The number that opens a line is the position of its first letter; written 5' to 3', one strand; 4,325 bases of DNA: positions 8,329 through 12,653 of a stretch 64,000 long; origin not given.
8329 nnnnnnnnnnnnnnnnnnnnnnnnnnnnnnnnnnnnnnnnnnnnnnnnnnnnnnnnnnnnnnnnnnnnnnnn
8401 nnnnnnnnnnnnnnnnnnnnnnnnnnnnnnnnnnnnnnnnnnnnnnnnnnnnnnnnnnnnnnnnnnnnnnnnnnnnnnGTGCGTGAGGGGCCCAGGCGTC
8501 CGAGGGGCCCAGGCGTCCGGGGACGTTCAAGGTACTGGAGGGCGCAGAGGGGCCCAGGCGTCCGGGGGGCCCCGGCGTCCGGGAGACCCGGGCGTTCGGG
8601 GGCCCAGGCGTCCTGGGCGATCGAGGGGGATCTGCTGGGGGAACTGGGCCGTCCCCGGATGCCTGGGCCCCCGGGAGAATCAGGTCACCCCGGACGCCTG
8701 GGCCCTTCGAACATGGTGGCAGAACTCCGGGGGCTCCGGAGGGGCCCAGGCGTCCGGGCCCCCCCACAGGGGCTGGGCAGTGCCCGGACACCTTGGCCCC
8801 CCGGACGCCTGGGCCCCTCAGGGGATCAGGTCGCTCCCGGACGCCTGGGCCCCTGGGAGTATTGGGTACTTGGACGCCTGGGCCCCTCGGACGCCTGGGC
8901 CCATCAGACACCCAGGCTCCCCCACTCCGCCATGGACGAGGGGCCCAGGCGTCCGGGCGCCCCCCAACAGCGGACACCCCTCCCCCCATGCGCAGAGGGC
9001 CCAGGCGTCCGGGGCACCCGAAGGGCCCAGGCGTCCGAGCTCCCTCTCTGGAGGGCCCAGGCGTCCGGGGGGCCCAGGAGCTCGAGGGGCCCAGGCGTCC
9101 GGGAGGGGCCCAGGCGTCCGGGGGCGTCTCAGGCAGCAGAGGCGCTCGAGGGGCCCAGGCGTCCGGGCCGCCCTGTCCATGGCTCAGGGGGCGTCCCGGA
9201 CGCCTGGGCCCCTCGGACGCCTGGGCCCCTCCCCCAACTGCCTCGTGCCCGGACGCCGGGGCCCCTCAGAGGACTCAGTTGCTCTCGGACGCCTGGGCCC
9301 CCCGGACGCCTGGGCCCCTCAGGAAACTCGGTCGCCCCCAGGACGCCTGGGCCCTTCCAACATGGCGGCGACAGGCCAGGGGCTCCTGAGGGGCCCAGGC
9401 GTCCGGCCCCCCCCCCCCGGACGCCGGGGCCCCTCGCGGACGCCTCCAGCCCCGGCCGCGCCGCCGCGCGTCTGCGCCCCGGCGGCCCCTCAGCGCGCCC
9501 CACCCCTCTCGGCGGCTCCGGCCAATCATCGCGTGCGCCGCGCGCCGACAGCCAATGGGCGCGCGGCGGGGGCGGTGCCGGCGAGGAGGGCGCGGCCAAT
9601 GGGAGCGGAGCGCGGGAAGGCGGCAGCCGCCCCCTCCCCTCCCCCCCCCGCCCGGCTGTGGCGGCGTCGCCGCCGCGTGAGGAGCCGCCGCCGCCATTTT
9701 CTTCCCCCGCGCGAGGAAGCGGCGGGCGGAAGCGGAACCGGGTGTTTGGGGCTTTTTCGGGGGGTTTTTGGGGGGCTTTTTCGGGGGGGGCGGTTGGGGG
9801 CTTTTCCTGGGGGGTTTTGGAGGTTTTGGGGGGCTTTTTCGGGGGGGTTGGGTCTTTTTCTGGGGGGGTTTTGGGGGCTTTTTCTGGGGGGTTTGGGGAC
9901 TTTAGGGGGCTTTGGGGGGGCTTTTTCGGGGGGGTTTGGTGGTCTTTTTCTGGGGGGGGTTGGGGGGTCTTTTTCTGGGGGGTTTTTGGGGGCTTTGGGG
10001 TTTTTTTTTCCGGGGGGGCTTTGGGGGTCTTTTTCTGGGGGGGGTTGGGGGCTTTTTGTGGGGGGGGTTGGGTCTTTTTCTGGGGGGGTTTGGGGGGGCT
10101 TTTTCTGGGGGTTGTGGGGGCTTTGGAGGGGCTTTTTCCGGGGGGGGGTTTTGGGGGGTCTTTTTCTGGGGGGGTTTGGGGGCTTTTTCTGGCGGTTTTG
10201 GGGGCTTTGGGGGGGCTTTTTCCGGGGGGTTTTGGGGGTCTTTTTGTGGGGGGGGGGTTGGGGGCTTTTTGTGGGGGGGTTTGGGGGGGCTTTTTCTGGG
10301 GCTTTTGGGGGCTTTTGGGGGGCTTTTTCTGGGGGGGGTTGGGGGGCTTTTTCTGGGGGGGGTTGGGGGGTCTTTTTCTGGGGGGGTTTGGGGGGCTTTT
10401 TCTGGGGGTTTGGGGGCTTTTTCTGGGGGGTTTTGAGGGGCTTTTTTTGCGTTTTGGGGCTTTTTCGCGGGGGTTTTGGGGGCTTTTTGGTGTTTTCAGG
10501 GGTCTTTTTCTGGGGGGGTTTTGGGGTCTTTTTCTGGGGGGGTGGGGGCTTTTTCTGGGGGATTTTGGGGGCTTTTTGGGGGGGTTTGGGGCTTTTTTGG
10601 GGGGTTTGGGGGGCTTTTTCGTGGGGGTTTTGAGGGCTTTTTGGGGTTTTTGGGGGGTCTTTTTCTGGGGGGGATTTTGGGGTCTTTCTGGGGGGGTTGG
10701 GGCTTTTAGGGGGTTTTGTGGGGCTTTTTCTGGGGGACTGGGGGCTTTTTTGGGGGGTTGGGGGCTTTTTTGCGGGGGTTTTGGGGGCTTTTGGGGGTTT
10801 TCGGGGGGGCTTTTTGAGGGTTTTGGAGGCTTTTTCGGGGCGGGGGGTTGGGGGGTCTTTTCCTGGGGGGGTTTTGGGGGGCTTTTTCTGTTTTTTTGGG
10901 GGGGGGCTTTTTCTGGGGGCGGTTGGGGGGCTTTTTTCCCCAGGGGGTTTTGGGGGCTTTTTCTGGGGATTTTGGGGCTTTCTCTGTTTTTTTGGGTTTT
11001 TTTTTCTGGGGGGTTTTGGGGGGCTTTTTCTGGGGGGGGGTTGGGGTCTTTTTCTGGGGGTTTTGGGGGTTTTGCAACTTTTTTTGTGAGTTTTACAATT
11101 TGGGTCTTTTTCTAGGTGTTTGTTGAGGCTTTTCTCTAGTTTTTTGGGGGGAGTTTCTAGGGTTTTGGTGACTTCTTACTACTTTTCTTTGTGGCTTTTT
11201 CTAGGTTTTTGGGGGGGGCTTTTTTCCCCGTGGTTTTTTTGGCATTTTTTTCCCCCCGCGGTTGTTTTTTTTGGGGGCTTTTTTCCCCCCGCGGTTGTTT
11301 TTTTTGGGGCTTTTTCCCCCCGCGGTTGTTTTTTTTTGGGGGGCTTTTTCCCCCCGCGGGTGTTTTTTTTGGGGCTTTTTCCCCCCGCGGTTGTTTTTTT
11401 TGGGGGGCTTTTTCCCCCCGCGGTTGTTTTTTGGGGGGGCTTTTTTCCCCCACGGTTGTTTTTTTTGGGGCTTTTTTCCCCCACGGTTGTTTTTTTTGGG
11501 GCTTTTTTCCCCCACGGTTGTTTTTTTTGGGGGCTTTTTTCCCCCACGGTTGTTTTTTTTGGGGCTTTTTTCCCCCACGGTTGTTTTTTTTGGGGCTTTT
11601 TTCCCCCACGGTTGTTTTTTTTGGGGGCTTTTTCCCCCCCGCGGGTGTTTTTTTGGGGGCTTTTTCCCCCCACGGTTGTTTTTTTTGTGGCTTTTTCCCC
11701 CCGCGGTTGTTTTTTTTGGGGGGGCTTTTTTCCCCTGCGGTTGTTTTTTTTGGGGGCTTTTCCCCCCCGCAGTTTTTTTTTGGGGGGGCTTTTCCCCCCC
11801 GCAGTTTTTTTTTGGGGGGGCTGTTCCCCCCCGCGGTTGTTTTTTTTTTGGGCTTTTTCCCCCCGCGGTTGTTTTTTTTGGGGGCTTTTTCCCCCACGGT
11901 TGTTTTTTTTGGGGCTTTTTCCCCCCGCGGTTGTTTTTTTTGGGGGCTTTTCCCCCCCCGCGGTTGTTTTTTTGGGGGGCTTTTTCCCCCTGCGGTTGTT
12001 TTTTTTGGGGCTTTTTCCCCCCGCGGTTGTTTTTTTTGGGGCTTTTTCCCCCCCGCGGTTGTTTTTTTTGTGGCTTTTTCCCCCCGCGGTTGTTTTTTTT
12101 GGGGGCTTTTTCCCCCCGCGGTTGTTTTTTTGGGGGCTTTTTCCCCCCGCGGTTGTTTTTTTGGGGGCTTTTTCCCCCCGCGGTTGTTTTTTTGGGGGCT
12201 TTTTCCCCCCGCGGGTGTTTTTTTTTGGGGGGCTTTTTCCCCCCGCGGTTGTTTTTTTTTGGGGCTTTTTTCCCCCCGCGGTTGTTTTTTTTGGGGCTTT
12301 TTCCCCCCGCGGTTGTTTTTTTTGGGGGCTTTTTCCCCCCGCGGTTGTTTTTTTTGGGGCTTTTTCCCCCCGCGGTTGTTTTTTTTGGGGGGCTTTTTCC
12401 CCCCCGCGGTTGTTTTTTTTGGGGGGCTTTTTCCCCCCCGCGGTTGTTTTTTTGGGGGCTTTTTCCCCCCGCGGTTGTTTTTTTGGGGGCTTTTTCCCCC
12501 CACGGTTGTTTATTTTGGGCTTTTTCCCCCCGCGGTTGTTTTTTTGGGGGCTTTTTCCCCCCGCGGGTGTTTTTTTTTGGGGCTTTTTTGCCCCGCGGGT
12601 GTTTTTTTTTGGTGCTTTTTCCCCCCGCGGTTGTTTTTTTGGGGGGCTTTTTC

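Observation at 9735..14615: ~4.9 kb array of a 31-bp G5/C6 hairpin-forming unit with a G-quadruplex-dense lead-in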

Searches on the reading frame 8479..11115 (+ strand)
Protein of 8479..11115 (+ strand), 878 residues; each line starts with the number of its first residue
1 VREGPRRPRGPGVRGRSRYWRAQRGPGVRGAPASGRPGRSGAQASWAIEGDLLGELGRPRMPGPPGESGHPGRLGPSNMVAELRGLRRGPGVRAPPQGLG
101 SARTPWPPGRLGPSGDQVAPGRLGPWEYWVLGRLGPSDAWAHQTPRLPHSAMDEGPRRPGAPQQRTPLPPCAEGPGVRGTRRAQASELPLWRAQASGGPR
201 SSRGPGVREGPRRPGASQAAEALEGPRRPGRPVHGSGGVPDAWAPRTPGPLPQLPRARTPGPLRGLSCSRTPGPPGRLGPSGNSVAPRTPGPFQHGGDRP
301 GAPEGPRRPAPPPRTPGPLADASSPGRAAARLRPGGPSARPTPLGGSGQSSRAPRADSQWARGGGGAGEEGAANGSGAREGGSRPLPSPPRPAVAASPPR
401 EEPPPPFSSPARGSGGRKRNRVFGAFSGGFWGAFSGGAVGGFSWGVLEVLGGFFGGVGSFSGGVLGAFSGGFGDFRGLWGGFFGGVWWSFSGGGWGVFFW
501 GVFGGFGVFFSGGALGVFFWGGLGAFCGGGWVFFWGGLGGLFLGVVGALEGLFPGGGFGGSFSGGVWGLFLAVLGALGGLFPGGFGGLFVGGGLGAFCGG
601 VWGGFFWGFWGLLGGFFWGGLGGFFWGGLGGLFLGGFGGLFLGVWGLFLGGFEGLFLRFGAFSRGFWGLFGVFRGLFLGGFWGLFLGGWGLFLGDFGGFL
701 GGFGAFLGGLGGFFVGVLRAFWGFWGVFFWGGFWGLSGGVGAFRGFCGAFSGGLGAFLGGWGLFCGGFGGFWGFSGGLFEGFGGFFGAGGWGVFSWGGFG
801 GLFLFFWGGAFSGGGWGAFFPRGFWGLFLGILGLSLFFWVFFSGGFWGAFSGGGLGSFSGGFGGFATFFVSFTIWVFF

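Call 53: search_protein_families(library=pfam, proteins=[window:8479-11115:+], max_evalue=0.01)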
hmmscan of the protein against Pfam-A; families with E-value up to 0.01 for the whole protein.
window:8479-11115:+ (878 aa): 0 families

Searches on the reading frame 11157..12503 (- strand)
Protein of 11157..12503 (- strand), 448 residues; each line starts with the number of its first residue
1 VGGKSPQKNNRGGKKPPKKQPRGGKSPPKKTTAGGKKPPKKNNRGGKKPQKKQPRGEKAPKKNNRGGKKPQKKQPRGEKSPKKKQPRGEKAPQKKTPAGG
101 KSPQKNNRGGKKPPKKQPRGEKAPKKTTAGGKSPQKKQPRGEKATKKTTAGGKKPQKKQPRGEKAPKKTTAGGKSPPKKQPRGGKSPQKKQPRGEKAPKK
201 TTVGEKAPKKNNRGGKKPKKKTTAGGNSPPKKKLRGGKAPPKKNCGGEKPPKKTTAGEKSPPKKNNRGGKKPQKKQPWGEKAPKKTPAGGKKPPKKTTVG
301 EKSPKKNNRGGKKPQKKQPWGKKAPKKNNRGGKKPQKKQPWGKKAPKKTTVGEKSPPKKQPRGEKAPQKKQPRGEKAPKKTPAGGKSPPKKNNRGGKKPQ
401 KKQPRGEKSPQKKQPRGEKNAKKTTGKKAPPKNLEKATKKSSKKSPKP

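Call 53: search_protein_families(library=pfam, proteins=[window:11157-12503:-], max_evalue=0.01)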
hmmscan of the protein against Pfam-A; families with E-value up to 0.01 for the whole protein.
window:11157-12503:- (448 aa): 1 family
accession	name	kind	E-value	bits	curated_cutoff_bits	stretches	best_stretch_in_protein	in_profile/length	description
PF23348.1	RDM3_C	-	1.5e-10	42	35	1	34-179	3-159/174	RDM3 beta-solenoid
